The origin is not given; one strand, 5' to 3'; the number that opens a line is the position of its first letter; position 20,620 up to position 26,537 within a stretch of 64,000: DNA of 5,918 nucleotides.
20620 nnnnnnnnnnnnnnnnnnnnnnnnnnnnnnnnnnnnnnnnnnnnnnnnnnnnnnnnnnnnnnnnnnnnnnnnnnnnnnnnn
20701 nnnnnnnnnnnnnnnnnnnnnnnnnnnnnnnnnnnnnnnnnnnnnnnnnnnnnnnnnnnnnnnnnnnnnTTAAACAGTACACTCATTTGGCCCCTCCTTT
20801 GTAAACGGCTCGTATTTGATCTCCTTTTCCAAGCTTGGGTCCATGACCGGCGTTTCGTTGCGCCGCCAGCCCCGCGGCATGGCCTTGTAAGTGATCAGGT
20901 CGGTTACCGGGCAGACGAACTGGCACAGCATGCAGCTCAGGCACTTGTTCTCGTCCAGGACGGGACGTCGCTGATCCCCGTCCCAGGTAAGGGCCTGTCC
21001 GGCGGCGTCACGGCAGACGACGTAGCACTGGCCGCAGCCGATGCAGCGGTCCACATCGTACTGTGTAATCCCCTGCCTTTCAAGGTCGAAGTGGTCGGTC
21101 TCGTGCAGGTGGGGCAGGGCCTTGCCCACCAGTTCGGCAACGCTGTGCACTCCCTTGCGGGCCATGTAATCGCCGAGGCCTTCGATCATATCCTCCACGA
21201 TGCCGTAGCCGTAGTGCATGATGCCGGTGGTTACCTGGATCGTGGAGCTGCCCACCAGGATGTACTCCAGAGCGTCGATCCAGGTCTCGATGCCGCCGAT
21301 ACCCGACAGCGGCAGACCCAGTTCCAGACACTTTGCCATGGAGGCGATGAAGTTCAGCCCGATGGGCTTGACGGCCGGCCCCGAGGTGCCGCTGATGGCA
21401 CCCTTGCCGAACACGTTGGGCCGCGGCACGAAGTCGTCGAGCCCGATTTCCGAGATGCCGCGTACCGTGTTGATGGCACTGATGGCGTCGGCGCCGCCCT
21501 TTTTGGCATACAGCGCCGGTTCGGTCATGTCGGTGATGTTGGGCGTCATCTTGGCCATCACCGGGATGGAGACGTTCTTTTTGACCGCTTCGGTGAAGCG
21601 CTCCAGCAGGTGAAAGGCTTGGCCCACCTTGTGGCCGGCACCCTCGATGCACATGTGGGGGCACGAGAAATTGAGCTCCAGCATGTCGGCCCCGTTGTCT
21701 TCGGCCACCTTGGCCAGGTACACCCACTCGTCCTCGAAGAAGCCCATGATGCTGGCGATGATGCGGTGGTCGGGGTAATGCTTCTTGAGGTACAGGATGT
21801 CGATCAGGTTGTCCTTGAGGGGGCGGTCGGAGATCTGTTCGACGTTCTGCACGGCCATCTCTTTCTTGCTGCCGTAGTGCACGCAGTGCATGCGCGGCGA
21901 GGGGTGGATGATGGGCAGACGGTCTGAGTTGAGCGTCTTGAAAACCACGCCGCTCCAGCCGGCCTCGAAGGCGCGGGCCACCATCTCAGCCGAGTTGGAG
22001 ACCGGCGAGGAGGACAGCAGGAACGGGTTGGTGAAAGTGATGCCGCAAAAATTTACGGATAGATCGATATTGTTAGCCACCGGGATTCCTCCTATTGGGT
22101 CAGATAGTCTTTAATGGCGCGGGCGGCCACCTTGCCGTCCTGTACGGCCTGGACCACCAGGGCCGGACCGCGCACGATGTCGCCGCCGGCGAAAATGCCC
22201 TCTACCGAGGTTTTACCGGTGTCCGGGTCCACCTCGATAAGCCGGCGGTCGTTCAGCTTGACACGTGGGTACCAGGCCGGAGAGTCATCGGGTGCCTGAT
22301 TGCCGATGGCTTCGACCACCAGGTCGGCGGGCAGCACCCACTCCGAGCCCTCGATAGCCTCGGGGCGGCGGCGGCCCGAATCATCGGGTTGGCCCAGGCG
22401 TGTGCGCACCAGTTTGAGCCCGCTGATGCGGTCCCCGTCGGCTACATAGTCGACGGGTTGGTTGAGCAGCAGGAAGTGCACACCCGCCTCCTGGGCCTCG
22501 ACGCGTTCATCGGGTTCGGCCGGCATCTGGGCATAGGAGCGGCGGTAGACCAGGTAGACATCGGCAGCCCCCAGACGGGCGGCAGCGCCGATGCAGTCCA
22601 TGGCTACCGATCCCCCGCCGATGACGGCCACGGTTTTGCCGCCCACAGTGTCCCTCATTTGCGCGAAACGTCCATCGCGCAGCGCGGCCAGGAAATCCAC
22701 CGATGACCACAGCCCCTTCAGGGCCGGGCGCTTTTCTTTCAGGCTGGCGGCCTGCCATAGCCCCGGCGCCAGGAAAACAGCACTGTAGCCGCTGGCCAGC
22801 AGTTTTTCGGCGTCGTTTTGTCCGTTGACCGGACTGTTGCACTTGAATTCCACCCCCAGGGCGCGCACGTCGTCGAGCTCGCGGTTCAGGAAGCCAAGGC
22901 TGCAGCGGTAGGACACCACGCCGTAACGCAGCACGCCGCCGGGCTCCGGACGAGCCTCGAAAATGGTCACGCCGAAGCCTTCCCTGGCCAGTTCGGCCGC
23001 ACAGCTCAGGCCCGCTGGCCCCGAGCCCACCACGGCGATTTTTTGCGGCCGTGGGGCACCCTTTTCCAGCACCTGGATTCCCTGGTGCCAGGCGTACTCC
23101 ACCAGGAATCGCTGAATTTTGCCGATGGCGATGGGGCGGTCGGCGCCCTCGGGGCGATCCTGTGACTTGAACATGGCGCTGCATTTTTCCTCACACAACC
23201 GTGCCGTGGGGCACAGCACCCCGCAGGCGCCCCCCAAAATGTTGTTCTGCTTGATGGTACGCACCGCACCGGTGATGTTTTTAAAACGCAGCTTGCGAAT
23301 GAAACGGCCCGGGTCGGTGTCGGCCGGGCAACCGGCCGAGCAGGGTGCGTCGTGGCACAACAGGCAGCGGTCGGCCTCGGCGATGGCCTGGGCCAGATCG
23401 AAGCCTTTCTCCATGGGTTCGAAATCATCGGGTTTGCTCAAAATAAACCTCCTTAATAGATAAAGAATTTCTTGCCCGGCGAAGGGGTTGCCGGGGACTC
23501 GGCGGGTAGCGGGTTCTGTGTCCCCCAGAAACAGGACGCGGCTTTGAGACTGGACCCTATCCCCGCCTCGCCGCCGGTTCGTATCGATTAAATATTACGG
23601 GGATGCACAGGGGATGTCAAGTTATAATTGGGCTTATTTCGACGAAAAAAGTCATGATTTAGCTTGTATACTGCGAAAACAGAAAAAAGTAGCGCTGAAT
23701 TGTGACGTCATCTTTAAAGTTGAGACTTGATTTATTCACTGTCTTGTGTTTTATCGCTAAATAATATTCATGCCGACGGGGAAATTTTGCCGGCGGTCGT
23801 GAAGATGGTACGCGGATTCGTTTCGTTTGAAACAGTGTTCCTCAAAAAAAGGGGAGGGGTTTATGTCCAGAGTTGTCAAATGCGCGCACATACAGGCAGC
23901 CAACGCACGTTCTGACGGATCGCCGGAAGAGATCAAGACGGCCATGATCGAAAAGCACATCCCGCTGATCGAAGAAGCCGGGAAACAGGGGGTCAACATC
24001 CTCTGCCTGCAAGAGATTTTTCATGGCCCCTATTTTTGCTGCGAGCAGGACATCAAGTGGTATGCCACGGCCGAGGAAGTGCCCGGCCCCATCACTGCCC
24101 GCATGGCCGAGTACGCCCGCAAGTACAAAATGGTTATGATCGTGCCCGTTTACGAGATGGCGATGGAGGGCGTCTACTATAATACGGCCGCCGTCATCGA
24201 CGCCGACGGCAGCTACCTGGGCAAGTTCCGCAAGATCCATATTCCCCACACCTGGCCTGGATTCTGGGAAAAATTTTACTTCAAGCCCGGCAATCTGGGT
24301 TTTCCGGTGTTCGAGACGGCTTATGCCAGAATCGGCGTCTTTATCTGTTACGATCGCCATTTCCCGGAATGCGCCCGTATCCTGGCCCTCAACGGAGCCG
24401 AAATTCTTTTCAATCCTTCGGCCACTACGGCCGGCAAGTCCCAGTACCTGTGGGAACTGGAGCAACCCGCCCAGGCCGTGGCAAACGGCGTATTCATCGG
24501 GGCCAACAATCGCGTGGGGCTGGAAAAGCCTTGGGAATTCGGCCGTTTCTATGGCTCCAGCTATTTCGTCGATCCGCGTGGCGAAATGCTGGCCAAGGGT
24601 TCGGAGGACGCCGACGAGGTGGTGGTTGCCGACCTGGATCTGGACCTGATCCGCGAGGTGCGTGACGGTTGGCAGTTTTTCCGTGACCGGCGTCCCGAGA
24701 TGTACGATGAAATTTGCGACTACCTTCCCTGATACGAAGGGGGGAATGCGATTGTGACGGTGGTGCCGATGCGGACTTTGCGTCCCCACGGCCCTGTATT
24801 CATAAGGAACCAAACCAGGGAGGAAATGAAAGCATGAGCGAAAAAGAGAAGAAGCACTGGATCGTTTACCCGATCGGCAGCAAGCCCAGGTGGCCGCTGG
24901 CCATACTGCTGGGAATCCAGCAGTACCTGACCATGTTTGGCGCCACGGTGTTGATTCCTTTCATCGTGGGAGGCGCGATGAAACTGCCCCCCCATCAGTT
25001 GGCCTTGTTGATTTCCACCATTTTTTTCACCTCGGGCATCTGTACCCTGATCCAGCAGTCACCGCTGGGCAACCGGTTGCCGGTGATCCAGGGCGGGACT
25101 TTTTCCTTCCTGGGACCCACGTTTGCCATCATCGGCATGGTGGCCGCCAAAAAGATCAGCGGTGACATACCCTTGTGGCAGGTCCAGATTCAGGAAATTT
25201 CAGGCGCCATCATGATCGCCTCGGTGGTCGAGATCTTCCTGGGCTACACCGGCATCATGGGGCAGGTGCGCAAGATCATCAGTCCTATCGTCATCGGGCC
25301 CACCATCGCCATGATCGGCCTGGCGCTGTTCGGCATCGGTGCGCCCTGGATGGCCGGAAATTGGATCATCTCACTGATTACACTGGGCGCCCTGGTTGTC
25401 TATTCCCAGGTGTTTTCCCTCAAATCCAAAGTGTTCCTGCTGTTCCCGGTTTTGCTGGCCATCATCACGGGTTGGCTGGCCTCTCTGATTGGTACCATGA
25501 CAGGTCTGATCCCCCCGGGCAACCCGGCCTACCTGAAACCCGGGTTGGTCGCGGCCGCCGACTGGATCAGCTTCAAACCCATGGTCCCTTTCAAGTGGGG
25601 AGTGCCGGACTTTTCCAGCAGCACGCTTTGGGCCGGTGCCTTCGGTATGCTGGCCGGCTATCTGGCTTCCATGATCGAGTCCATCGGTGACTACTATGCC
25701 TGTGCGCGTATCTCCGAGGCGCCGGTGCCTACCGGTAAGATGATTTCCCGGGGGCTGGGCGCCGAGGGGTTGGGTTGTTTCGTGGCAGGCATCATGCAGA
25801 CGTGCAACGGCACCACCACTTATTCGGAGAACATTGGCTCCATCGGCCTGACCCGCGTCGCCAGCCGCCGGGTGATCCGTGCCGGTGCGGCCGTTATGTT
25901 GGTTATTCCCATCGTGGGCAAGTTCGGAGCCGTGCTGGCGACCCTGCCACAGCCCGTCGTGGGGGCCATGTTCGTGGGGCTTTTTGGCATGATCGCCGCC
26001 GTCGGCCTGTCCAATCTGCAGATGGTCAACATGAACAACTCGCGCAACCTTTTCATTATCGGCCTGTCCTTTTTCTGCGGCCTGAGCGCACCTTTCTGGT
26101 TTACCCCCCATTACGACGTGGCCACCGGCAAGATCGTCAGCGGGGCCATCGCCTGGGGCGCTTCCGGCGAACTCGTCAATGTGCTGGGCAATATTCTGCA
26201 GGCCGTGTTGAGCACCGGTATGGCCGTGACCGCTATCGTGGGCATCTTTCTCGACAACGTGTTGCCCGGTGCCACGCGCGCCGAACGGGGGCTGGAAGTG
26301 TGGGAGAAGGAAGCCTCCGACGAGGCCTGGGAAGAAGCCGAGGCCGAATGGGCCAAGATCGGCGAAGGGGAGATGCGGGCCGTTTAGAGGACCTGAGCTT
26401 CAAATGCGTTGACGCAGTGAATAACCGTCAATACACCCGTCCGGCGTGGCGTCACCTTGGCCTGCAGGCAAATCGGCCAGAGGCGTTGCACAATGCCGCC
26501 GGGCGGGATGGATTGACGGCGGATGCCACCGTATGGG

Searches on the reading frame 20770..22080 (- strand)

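Call 16: search_protein_families(library=pfam, proteins=[window:20770-22080:-], max_evalue=0.0001)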
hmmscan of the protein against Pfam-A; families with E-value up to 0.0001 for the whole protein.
window:20770-22080:- (436 aa): 9 families
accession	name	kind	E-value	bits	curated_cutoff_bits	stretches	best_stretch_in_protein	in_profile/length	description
PF01180.27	DHO_dh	-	2e-39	136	27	1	7-306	2-291/291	Dihydroorotate dehydrogenase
PF14697.11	Fer4_21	-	2.8e-14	53.4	35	1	342-397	4-58/59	4Fe-4S dicluster domain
PF12797.12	Fer4_2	-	1.8e-09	37.4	24.5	0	372-392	2-22/22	4Fe-4S binding domain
PF12838.12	Fer4_7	-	3.8e-08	34.1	27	1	345-392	1-50/52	4Fe-4S dicluster domain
PF00037.32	Fer4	-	1.2e-07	31.7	21.1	0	340-356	2-18/24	4Fe-4S binding domain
PF12837.12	Fer4_6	-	9.1e-07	29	25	0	340-357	3-20/24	4Fe-4S binding domain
PF13237.11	Fer4_10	-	2.6e-06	27.7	25.5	0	341-391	4-53/53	4Fe-4S dicluster domain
PF13183.11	Fer4_8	-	3.2e-06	28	27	0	378-435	3-55/68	4Fe-4S dicluster domain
PF01207.24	Dus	-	1.4e-05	24.8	20.4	1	111-187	60-138/311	Dihydrouridine synthase (Dus)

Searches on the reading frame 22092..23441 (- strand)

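Call 16: search_protein_families(library=pfam, proteins=[window:22092-23441:-], max_evalue=0.0001)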
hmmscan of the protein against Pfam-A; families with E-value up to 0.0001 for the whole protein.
window:22092-23441:- (449 aa): 11 families
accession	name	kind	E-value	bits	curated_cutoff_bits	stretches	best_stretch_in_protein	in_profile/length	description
PF14691.11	Fer4_20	-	5.9e-30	103.8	25.8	1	6-121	4-112/113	Dihydroprymidine dehydrogenase domain II, 4Fe-4S cluster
PF07992.20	Pyr_redox_2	-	5.6e-28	98.6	26.1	1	134-436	2-291/291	Pyridine nucleotide-disulphide oxidoreductase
PF00070.33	Pyr_redox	-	2.6e-12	47.5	22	1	271-344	2-79/82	Pyridine nucleotide-disulphide oxidoreductase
PF13450.12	NAD_binding_8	-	2.1e-10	41.1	21.9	1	137-172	1-36/68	NAD(P)-binding Rossmann-like domain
PF01266.30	DAO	-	6.4e-10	39.5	27.9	1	134-169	1-37/353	FAD dependent oxidoreductase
PF13738.12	Pyr_redox_3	-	2.5e-06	27.4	30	0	137-163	2-29/305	Pyridine nucleotide-disulphide oxidoreductase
PF01593.30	Amino_oxidase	-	3.7e-06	26.9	19.8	1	143-169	2-28/443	Flavin containing amine oxidoreductase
PF12831.13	FAD_oxidored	-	6.5e-06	26.1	27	1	135-180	2-47/416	FAD dependent oxidoreductase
PF01262.27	AlaDh_PNT_C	-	1e-05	25.6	23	0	121-166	15-62/214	Alanine dehydrogenase/PNT, C-terminal domain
PF01946.23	Thi4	-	2.8e-05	23.9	26.2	1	134-174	19-60/235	Thi4 family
PF00890.30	FAD_binding_2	-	5e-05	23.1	20.4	1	135-169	2-36/414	FAD binding domain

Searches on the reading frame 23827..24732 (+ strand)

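Call 16: search_protein_families(library=pfam, proteins=[window:23827-24732:+], max_evalue=0.0001)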
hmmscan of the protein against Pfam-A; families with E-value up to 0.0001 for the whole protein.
window:23827-24732:+ (301 aa): 1 family
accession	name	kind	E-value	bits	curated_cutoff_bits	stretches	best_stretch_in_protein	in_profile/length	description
PF00795.27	CN_hydrolase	-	1.7e-61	208.2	23.2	1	37-279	14-255/256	Carbon-nitrogen hydrolase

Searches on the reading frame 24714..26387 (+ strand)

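Call 16: search_protein_families(library=pfam, proteins=[window:24714-26387:+], max_evalue=0.0001)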
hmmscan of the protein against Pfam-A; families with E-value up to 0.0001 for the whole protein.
window:24714-26387:+ (557 aa): 1 family
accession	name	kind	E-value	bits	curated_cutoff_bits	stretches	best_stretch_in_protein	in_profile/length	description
PF00860.26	Xan_ur_permease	-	7.4e-77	259.1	27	1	64-463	4-387/389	Permease family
